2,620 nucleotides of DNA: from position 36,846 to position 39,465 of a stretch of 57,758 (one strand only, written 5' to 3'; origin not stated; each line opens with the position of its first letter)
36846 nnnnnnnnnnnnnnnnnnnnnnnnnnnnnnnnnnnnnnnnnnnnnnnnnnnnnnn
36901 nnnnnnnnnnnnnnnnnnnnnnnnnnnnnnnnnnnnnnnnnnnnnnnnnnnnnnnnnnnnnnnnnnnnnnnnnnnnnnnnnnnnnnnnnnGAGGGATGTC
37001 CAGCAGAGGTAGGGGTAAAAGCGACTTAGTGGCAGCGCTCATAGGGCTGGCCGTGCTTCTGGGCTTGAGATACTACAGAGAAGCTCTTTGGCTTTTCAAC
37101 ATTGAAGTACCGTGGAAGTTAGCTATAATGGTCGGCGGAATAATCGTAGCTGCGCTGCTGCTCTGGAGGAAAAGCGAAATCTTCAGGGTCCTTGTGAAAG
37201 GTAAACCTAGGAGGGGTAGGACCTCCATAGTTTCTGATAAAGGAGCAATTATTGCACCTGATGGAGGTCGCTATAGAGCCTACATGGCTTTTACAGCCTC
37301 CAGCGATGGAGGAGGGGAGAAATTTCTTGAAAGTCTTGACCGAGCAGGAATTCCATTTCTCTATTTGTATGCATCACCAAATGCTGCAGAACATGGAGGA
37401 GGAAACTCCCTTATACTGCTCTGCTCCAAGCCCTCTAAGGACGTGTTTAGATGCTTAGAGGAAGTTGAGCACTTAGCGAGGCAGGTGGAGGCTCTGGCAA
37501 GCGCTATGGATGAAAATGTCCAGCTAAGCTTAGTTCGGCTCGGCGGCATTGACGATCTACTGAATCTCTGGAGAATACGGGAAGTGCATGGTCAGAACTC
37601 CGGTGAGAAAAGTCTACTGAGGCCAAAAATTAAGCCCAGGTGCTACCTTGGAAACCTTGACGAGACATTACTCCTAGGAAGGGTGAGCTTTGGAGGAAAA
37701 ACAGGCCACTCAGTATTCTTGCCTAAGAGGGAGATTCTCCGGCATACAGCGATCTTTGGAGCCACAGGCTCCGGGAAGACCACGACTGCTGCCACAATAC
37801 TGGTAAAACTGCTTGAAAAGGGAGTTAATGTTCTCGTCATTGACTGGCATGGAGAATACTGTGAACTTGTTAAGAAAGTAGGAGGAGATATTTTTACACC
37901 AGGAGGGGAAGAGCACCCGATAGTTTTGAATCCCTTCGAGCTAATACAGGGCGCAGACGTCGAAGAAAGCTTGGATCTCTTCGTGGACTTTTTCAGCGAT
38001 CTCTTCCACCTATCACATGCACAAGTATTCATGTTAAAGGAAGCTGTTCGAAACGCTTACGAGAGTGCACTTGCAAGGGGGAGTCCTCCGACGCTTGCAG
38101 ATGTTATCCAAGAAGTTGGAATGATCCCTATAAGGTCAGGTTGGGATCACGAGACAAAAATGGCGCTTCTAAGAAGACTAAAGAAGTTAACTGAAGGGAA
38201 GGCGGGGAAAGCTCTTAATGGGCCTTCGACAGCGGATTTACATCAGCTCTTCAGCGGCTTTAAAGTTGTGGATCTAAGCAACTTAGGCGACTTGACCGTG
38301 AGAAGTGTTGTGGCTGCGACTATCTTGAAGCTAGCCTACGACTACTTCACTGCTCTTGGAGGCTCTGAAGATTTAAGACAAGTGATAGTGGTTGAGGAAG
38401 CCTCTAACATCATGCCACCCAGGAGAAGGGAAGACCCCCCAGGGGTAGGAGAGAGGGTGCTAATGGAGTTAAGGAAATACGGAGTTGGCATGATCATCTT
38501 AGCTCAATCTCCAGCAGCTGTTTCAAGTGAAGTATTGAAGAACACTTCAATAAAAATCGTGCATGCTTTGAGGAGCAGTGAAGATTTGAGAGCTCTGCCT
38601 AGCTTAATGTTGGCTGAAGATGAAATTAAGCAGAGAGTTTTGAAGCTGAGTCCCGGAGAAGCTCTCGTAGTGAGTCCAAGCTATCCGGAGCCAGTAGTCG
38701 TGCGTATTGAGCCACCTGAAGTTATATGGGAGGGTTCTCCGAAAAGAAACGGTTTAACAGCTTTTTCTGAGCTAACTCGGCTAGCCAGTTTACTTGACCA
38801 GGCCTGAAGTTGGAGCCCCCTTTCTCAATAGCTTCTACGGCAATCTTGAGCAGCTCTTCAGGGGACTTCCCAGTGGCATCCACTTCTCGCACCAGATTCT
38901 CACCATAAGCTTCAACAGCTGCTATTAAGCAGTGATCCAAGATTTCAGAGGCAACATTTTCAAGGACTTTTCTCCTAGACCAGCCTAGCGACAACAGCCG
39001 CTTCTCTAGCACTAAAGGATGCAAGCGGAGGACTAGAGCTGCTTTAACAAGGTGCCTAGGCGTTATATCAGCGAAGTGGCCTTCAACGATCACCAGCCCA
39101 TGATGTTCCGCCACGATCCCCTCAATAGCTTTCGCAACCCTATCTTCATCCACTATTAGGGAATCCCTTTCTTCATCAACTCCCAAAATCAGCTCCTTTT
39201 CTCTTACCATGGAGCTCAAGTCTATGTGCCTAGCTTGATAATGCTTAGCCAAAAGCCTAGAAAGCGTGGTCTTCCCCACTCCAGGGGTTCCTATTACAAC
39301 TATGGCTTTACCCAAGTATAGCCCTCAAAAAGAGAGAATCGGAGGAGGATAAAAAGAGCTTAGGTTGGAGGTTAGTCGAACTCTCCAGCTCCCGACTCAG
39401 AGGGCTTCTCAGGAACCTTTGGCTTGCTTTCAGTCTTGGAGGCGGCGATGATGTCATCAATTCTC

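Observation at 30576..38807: Island combining a divergent TFB paralogue, prepilins, a FlaI/TadA-type ATPase with split platform, a Flp-like pilin and an intact CedB-like ATPase: candidate pilus plus DNA-transfer apparatus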

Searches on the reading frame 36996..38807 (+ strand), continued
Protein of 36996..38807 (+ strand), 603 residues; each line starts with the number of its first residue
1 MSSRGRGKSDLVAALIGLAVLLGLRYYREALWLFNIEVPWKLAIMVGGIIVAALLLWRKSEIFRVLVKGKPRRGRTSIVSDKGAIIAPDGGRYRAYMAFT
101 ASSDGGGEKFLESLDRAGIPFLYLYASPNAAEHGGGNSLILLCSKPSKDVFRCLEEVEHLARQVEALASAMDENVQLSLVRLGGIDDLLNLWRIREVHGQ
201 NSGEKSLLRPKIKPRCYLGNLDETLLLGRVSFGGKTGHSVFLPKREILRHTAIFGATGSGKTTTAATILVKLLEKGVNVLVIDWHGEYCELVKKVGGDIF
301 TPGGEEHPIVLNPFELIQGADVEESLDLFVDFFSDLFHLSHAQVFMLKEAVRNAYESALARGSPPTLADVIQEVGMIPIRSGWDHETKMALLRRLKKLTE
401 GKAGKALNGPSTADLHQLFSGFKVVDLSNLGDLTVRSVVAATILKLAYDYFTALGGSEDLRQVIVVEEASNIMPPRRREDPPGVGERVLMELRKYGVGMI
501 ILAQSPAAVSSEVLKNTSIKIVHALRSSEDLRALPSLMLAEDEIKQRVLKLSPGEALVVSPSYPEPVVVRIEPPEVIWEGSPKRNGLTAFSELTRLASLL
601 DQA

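Call 72: fold_search(model_id=the predicted structure, library=pdb)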
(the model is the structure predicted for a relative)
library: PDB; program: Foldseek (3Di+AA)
matches with E <= 10: 1388; with E <= 0.001: 156
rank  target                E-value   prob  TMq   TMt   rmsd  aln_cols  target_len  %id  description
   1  4d2i_A                4.7e-19  1.00  0.43  0.55  16.5       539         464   16  Crystal structure of the HerA hexameric DNA translocase from Sulfolobus solfataricus bound to AMP-PNP (released 2014-12-03)
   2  9x1m_A                1.5e-18  1.00  0.44  0.45  14.2       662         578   15  The cryo-EM structure of HerA-NurA complex with AMPPNP and dsDNA from Thermococcus kodakarensis (released 2026-02-04)
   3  4d2i_B                1.1e-17  1.00  0.42  0.54  16.0       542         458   16  Crystal structure of the HerA hexameric DNA translocase from Sulfolobus solfataricus bound to AMP-PNP (released 2014-12-03)
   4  4ag6_B                4.3e-17  1.00  0.47  0.73   4.2       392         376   21  Structure of VirB4 of Thermoanaerobacter pseudethanolicus (released 2012-07-04)
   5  4ag5_B                1.2e-16  1.00  0.46  0.72   4.5       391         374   22  Structure of VirB4 of Thermoanaerobacter pseudethanolicus (released 2012-07-04)
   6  4ag5_A                3.7e-16  1.00  0.47  0.73   4.2       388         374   21  Structure of VirB4 of Thermoanaerobacter pseudethanolicus (released 2012-07-04)
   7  8sub_O                7.3e-16  1.00  0.43  0.44  14.5       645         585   15  E. coli SIR2-HerA complex (dodecamer SIR2 pentamer HerA) (released 2023-12-27)
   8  9x1l_A                9.6e-16  1.00  0.36  0.38  17.4       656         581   15  The cryo-EM structure of HerA-NurA complex with AMPPNP from Thermococcus kodakarensis (released 2026-02-04)
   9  8sub_N                1.3e-15  1.00  0.42  0.44  14.2       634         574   15  E. coli SIR2-HerA complex (dodecamer SIR2 pentamer HerA) (released 2023-12-27)
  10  8j4u_Q                2.3e-15  1.00  0.42  0.45  14.4       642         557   14  Structure of HerA-Sir2 complex from Escherichia coli Nezha system (released 2024-01-03)
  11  8wld_A                2.5e-15  1.00  0.43  0.52  14.2       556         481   16  Cryo-EM structure of SIR2/HerA antiphage complex (released 2024-09-11)
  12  8xau_E                5.4e-15  1.00  0.44  0.48  13.0       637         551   15  Cryo-EM structure of HerA (released 2024-06-05)
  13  8j4u_P                5.4e-15  1.00  0.44  0.47  13.9       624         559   15  Structure of HerA-Sir2 complex from Escherichia coli Nezha system (released 2024-01-03)
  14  7es4                  6.0e-15  1.00  0.46  0.72   4.3       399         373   18  the crystral structure of DndH-C-domain (released 2022-05-11)
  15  7wrw_A                6.4e-15  1.00  0.43  0.45  16.4       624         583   13  Structure of Deinococcus radiodurans HerA (released 2023-02-01)
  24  4ag6_A                1.9e-14  1.00  0.47  0.74   4.1       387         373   22  Structure of VirB4 of Thermoanaerobacter pseudethanolicus (released 2012-07-04)
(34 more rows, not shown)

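Call 88: search_protein_families(library=ncbifam, alignment_id=A10, max_evalue=0.00001)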
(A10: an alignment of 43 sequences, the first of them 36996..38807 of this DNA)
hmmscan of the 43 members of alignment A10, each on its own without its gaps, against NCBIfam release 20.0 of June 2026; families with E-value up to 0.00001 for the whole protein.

A. member 1, window:36996-38807:+ (603 aa): 11 families
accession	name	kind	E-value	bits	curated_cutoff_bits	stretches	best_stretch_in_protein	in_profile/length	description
NF053655.1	CedD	equivalog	2.9e-64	217.6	600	1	228-572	202-526/527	DNA-translocating ATPase CedD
TIGR02746.1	TraC-F-type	equivalog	2.2e-16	59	567.05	1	252-504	434-683/800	type IV secretion system protein TraC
NF040937.1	HerA_Thermprot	equivalog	5.2e-16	58.1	800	2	244-290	136-182/487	DNA double-strand break repair helicase HerA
NF042943.1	HerA_antiphage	equivalog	4.2e-13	48.7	800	1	423-573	397-551/566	anti-phage-associated helicase HerA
NF040819.1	helicase_HerA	equivalog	6.4e-13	48.1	970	1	463-571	405-514/561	DNA double-strand break repair helicase HerA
NF033849.1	ser_rich_anae_1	subfamily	2.1e-12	45.3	650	1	390-532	940-1097/1163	serine-rich protein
NF045975.1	VirB4_plasma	equivalog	8.8e-12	43.5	590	1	252-468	519-767/894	Mbov_0397 family ICE element conjugal transfer ATPase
TIGR00929.1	VirB4_CagE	subfamily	7.2e-10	37.7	643.1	1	247-471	436-645/792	VirB4 family type IV secretion/conjugal transfer ATPase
NF042944.1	HerA_antiphage_2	equivalog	2e-08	33.5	850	0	459-573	426-544/576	anti-phage-associated helicase HerA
NF045971.1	conju_CD1110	equivalog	2.1e-08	32.9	325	1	251-373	418-551/752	VirB4-like conjugal transfer ATPase, CD1110 family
NF041017.1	DNA_import_CedB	equivalog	3.1e-06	26.1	700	0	248-572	275-587/590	DNA import protein CedB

B. families by the number of members that match (of 43 scanned): 14 families
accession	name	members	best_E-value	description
NF053655.1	CedD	43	1.3e-81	DNA-translocating ATPase CedD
NF040937.1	HerA_Thermprot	43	2.2e-23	DNA double-strand break repair helicase HerA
NF040819.1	helicase_HerA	43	3.4e-18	DNA double-strand break repair helicase HerA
NF042943.1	HerA_antiphage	43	2.1e-15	anti-phage-associated helicase HerA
NF033849.1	ser_rich_anae_1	38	2.1e-20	serine-rich protein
NF045975.1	VirB4_plasma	36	2.2e-19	Mbov_0397 family ICE element conjugal transfer ATPase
TIGR00929.1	VirB4_CagE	33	3.7e-15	VirB4 family type IV secretion/conjugal transfer ATPase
TIGR02746.1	TraC-F-type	30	2.2e-16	type IV secretion system protein TraC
NF045971.1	conju_CD1110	23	1.6e-15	VirB4-like conjugal transfer ATPase, CD1110 family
NF042944.1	HerA_antiphage_2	23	3.4e-11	anti-phage-associated helicase HerA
NF041017.1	DNA_import_CedB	10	4.8e-16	DNA import protein CedB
TIGR03743.1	SXT_TraD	4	8.1e-07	conjugative transfer system coupling protein TraD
NF010278.0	PRK13721.1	3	9.6e-12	type IV secretion system protein TraC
TIGR02759.1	TraD_Ftype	2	8.6e-08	type IV conjugative transfer system coupling protein TraD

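Call 94: search_protein_families(library=ncbifam, max_evalue=0.01, proteins=[L006:5563-6075:+])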
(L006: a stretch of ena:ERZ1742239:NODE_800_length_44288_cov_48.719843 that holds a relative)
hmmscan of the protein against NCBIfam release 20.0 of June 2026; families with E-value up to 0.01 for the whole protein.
L006:5563-6075:+ (170 aa): 1 family
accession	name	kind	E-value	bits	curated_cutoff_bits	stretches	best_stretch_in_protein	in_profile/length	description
NF045487.1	ASRP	equivalog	0.0064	15.1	300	1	39-151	152-270/593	archaea-specific SMC-related protein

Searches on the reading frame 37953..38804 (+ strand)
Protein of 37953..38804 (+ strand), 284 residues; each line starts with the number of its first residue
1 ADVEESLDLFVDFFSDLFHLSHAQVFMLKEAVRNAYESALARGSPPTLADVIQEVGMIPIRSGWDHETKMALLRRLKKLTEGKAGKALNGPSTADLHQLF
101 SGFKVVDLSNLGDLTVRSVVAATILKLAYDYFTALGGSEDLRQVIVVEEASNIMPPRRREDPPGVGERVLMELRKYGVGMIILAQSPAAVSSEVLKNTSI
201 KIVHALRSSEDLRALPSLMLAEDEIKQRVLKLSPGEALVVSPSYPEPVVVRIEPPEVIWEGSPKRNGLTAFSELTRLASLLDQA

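Call 80: find_related_loci(query=A9, collection=metagenome_contigs, flank=10000)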
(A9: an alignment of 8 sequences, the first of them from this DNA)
Query A9 (284 aa) in metagenome_contigs; peptide patterns used: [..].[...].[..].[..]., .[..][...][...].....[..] (x = any residue, [..] = any of these).
600 stretches matched a pattern (row limit reached: there are more); 192 encode a relative of the query (tblastn E <= 1e-3); the best 80 are kept; 80 distinct loci.
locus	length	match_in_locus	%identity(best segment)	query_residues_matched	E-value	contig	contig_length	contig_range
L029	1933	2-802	84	18-284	1e-161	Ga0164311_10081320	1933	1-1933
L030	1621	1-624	100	77-284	3e-145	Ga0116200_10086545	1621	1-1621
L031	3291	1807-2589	46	2-258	1e-69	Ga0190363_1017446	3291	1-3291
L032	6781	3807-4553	43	2-254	4e-69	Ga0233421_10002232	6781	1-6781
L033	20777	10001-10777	44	2-264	2e-67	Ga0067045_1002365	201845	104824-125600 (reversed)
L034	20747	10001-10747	43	2-254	4e-67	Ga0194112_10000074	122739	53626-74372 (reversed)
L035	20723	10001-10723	44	8-252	2e-66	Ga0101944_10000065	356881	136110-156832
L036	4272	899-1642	44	2-252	4e-66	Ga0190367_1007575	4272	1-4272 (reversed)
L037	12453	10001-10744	44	2-252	4e-66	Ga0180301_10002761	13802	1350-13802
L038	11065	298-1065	43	5-258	3e-65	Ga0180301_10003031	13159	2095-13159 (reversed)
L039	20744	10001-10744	41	1-252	9e-65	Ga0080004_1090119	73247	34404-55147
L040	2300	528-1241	41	2-243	1e-65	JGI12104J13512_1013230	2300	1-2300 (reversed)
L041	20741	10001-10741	40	2-252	2e-64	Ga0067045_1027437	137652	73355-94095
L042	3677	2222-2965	41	1-252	9e-65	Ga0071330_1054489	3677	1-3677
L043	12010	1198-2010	41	2-270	4e-64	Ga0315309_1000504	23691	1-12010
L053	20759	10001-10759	40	2-254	2e-58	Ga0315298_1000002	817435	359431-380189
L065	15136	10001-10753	37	2-256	6e-56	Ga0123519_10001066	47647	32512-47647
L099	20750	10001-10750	39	2-255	2e-52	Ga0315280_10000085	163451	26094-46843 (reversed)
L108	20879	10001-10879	36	2-284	9e-52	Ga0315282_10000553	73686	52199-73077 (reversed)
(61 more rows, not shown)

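Call 92: search_protein_families(library=pfam, max_evalue=0.01, proteins=[L053:3134-3817:-, L065:3966-4601:-, L099:3964-4599:-, L108:3982-4629:-, L053:4163-4615:+])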
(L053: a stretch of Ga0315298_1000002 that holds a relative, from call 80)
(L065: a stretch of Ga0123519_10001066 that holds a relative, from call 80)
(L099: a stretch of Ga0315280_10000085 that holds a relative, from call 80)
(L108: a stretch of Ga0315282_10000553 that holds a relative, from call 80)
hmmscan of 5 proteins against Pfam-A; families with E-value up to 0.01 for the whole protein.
L053:3134-3817:- (227 aa): 1 family
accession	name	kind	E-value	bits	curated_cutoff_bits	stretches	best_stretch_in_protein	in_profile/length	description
PF01478.23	Peptidase_A24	-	5.8e-11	43.2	26.5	1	20-124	2-101/104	Type IV leader peptidase family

L065:3966-4601:- (211 aa): 1 family
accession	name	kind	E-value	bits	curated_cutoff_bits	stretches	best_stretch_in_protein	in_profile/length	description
PF01478.23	Peptidase_A24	-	0.0041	18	26.5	1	11-96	2-84/104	Type IV leader peptidase family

L099:3964-4599:- (211 aa): 1 family
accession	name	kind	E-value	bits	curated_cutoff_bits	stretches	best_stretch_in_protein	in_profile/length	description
PF01478.23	Peptidase_A24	-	0.0041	18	26.5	1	11-99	2-85/104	Type IV leader peptidase family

L108:3982-4629:- (215 aa): 1 family
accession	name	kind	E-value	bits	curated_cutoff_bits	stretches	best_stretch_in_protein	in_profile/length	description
PF01478.23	Peptidase_A24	-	0.0012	19.7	26.5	1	12-97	3-85/104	Type IV leader peptidase family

L053:4163-4615:+ (150 aa): 0 families

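Call 94: search_protein_families(library=ncbifam, max_evalue=0.01, proteins=[L053:3134-3817:-])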
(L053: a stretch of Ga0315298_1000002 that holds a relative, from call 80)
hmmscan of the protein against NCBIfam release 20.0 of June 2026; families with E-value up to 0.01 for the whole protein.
L053:3134-3817:- (227 aa): 0 families

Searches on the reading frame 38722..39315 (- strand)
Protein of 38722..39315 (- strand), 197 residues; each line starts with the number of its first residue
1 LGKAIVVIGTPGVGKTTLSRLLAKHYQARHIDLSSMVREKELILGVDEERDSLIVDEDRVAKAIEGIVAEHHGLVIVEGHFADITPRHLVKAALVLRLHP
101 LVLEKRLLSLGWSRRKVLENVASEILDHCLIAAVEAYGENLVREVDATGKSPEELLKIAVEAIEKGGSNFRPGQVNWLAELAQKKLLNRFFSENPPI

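Call 56: search_protein_families(library=ncbifam, max_evalue=0.001, proteins=[window:38722-39315:-])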
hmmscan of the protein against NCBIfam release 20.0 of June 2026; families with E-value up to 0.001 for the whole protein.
window:38722-39315:- (197 aa): 9 families
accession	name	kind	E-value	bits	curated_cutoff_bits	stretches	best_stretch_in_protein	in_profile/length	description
NF003012.0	PRK03839.1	equivalog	2.1e-33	115.8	152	1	5-180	3-167/180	putative kinase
TIGR02173.1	cyt_kin_arch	equivalog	1.6e-05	25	102.1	1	5-83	3-83/169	(d)CMP kinase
TIGR01351.1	adk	subfamily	7e-05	22.6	168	1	5-40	2-37/212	adenylate kinase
TIGR00635.1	ruvB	equivalog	0.00015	20.9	299.05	1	5-67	33-100/305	Holliday junction branch migration DNA helicase RuvB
NF010555.0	PRK13949.1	equivalog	0.00016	21.8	180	0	4-128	3-132/175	shikimate kinase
NF040667.1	hom_kin_desulfo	exception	0.00021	21.2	197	1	4-36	2-34/163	homoserine kinase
NF009883.0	PRK13341.1-4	equivalog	0.00053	18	668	1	5-50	58-104/729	AAA family ATPase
NF003230.0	PRK04195.1-6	equivalog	0.00059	18.6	441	1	3-43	40-81/494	replication factor C large subunit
NF003229.0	PRK04195.1-5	equivalog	0.00083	18.2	280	0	3-43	45-86/413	replication factor C large subunit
